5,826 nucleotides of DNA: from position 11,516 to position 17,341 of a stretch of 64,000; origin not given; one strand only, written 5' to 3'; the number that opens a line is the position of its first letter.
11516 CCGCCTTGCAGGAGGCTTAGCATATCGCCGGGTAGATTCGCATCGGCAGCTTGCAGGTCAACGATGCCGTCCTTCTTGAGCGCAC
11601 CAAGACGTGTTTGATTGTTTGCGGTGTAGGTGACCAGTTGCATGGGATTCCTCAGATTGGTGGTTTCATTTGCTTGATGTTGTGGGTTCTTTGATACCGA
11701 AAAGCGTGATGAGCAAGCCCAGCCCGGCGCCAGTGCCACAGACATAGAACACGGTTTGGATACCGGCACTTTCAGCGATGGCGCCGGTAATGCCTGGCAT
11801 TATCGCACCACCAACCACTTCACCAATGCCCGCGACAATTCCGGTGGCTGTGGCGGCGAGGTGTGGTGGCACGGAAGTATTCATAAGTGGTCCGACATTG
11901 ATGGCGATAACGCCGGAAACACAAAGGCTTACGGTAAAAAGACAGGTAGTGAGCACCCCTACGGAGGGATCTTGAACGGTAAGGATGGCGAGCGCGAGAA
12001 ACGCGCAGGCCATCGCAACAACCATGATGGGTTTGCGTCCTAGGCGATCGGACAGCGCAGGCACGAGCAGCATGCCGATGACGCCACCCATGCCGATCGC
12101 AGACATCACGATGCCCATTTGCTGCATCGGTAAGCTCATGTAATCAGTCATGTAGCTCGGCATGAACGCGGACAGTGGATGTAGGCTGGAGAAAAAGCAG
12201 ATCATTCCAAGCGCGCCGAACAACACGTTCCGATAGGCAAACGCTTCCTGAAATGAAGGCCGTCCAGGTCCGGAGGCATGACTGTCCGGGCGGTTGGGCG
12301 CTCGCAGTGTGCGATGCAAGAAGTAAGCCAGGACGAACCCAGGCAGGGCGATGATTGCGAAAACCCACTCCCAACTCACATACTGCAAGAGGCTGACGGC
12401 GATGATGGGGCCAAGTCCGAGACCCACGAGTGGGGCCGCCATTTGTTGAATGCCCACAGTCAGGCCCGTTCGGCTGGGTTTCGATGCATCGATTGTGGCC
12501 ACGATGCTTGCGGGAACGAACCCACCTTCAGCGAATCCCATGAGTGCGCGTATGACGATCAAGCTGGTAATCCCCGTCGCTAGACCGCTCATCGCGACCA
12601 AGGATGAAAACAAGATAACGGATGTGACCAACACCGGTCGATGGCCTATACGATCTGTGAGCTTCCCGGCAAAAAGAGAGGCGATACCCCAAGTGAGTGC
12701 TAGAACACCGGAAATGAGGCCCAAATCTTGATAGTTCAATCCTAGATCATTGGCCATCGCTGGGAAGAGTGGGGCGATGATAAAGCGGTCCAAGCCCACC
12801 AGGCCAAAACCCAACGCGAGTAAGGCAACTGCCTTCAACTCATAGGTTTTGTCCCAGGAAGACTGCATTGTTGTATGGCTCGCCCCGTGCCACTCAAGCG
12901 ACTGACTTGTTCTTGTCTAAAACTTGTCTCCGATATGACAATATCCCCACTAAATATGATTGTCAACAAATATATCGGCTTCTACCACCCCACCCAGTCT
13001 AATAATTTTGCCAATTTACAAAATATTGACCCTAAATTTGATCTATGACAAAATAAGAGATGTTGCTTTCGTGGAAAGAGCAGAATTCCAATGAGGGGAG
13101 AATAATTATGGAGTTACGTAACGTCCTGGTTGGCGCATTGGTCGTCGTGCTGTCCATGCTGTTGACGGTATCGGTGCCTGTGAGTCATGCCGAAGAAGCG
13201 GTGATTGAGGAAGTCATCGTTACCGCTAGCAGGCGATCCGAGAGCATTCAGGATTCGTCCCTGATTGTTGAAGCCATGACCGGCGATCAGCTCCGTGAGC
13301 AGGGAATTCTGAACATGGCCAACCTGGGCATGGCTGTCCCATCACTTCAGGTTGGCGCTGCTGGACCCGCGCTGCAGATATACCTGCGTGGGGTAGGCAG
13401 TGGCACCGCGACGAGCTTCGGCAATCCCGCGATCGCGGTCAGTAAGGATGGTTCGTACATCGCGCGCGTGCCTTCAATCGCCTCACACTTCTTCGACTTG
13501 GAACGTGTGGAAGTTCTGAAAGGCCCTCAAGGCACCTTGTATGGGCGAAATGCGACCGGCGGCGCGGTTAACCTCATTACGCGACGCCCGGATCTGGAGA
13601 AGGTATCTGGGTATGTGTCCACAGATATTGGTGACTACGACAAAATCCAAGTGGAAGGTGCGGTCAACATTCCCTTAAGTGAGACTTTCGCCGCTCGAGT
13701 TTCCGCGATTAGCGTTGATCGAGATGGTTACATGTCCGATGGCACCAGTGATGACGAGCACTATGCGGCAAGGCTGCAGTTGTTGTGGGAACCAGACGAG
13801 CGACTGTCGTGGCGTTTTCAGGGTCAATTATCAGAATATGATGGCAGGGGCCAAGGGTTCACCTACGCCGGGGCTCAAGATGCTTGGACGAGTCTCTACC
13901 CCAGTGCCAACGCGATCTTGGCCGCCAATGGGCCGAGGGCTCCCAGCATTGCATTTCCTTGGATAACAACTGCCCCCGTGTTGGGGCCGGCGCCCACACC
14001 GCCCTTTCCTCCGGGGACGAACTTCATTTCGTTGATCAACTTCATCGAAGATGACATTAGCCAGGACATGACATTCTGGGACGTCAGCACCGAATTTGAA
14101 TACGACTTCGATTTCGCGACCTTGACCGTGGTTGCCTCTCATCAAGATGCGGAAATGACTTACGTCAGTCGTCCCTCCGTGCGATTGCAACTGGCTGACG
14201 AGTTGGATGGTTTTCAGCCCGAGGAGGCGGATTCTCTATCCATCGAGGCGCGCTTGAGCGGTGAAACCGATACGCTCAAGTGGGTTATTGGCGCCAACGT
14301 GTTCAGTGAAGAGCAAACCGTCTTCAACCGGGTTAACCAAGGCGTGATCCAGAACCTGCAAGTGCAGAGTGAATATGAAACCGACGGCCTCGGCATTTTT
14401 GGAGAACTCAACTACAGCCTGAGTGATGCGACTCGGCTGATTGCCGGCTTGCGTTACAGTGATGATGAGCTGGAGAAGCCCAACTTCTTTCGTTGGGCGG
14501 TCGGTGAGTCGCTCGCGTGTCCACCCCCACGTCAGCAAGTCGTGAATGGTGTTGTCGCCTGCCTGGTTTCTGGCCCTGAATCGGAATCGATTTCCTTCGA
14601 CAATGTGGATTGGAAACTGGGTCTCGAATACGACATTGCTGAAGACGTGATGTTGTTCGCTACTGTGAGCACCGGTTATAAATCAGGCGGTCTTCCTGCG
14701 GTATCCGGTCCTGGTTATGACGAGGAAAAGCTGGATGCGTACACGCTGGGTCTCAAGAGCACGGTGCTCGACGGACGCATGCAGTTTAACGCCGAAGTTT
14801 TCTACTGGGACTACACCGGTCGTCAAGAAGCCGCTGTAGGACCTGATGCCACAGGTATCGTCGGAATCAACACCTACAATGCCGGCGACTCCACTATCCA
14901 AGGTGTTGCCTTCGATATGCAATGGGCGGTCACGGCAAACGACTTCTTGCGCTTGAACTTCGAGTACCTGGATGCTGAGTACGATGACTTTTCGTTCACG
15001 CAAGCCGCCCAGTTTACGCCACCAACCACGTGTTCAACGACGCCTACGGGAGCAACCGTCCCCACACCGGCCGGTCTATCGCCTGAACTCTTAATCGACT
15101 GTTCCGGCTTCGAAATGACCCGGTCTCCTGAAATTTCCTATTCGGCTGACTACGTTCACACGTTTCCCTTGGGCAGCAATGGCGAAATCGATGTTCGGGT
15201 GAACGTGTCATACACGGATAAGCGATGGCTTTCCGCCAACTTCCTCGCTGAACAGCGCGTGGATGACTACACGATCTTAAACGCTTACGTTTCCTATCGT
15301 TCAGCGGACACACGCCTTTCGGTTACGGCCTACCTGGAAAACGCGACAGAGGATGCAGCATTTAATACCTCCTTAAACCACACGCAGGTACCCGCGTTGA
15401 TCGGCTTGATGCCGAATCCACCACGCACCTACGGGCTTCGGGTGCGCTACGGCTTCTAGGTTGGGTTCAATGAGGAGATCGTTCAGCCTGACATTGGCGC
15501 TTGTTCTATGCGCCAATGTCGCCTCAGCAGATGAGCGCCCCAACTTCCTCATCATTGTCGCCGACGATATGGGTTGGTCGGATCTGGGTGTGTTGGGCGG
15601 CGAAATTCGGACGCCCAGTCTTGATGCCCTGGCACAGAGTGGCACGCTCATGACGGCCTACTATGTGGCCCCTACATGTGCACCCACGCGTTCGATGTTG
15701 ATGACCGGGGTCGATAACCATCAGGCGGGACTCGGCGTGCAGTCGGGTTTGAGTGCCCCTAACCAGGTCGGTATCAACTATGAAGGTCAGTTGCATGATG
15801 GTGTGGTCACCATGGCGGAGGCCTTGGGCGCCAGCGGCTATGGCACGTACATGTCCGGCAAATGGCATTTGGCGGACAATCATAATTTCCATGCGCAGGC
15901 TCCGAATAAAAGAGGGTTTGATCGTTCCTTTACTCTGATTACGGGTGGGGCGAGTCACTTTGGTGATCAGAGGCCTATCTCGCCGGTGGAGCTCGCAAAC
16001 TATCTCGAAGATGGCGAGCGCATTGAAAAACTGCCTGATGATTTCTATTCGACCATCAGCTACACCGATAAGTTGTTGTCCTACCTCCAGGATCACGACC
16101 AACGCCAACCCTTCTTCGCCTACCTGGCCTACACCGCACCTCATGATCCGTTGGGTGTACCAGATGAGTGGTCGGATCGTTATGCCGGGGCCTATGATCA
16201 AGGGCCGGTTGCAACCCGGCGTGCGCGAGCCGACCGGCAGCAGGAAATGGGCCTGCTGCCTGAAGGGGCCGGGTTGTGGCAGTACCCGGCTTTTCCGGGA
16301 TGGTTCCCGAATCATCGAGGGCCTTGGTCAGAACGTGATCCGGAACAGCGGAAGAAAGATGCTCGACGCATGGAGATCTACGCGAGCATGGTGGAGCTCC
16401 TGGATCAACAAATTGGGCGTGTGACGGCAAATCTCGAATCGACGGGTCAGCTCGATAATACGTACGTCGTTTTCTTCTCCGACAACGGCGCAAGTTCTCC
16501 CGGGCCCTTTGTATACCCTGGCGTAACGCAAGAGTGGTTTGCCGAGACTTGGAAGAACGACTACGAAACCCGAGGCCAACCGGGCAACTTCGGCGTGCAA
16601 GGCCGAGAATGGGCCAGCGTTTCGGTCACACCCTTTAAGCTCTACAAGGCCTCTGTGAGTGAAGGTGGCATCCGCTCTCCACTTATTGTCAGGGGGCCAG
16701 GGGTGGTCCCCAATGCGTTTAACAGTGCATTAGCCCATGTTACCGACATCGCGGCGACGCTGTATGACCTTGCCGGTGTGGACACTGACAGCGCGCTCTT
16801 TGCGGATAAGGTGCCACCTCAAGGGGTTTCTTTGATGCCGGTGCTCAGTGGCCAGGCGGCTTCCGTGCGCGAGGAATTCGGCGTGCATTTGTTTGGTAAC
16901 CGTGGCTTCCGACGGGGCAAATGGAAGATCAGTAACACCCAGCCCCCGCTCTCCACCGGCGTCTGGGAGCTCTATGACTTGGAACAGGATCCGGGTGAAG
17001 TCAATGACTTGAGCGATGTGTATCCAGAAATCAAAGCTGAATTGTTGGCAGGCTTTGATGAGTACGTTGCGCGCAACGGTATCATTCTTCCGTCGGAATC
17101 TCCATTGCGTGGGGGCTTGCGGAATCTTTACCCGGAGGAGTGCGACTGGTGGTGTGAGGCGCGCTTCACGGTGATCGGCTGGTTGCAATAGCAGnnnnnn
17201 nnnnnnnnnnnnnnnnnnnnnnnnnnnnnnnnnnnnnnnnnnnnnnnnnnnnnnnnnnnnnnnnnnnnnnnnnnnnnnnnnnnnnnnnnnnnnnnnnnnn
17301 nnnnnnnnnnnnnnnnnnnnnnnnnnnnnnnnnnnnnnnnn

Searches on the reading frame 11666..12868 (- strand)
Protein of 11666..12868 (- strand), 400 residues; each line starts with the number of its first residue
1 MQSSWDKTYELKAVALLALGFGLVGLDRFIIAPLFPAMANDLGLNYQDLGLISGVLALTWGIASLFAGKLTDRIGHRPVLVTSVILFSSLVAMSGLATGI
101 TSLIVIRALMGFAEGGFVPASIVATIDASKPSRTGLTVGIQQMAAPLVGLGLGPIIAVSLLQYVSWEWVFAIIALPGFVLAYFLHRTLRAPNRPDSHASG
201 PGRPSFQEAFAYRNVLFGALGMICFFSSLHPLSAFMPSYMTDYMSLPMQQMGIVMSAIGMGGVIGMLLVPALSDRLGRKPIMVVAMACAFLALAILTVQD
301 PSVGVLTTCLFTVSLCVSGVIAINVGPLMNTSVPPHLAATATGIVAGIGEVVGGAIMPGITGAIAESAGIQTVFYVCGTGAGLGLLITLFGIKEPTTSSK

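Call 10: search_protein_families(library=pfam, proteins=[window:11666-12868:-], max_evalue=0.00001)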
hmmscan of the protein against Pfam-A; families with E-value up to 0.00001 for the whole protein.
window:11666-12868:- (400 aa): 4 families
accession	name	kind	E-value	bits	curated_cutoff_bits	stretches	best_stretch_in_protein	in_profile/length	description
PF07690.21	MFS_1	-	3.9e-56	190.9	33.4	1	17-348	1-338/347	Major Facilitator Superfamily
PF00083.30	Sugar_tr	-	4.9e-12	45.9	22.3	1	48-184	47-188/452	Sugar (and other) transporter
PF12832.13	MFS_1_like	-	9.3e-11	41.8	25.2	1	33-375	20-372/373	MFS_1 like family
PF03825.22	Nuc_H_symport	-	1.5e-06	28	25.9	1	157-379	149-382/400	Nucleoside H+ symporter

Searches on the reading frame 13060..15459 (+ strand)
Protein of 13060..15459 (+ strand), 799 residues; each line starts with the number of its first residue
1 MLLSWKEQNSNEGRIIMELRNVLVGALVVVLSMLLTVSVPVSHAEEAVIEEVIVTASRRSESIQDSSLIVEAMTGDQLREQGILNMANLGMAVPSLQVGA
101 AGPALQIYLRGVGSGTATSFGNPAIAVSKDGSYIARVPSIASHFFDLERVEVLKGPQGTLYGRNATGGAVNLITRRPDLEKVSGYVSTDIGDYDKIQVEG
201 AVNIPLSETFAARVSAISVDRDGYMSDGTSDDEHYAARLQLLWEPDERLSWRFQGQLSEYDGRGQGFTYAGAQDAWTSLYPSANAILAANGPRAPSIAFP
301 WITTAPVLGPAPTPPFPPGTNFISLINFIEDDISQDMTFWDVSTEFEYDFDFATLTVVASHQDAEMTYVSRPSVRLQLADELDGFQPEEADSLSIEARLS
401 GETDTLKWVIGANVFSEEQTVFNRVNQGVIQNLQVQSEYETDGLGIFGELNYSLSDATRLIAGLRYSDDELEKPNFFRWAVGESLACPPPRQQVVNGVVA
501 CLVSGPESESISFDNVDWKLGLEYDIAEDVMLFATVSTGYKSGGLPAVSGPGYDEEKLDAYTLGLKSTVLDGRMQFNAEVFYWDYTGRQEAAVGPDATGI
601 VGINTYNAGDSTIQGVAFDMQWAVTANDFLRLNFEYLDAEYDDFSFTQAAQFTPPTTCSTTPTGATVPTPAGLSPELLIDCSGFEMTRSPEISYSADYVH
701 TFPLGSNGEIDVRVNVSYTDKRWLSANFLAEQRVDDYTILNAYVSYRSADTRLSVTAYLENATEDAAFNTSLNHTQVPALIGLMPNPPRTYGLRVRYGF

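Call 10: search_protein_families(library=pfam, proteins=[window:13060-15459:+], max_evalue=0.00001)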
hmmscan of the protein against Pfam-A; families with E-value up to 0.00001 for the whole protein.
window:13060-15459:+ (799 aa): 2 families
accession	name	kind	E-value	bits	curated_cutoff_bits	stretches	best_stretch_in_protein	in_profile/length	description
PF00593.30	TonB_dep_Rec_b-barrel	-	4.2e-33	116.3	27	1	285-761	102-435/436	TonB dependent receptor-like, beta-barrel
PF07715.20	Plug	-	4.6e-13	50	23.9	1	64-169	3-107/107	TonB-dependent Receptor Plug Domain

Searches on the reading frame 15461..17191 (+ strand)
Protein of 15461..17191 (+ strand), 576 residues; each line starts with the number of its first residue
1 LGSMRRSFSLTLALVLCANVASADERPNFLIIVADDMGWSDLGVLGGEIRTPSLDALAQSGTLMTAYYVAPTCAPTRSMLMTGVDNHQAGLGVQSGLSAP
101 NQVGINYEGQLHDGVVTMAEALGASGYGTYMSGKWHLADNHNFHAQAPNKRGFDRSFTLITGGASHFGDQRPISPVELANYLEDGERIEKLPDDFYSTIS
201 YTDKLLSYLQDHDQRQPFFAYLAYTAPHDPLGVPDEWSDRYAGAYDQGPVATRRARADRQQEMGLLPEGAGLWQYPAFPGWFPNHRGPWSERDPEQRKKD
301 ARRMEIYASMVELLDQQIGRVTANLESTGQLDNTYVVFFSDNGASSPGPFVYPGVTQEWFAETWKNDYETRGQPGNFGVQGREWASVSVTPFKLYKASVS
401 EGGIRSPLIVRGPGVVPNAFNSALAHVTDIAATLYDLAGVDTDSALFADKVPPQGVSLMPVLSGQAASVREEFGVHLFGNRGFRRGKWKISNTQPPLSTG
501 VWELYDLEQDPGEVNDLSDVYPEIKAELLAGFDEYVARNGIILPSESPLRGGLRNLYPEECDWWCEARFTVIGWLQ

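Call 10: search_protein_families(library=pfam, proteins=[window:15461-17191:+], max_evalue=0.00001)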
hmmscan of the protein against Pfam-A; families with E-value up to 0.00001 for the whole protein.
window:15461-17191:+ (576 aa): 2 families
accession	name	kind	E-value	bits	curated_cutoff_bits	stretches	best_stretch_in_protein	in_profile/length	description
PF00884.28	Sulfatase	-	1e-56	192.9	25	1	27-440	1-301/301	Sulfatase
PF16347.10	SGSH_C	-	3.1e-09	37.6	29.3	1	399-519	11-133/154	N-sulphoglucosamine sulphohydrolase, C-terminal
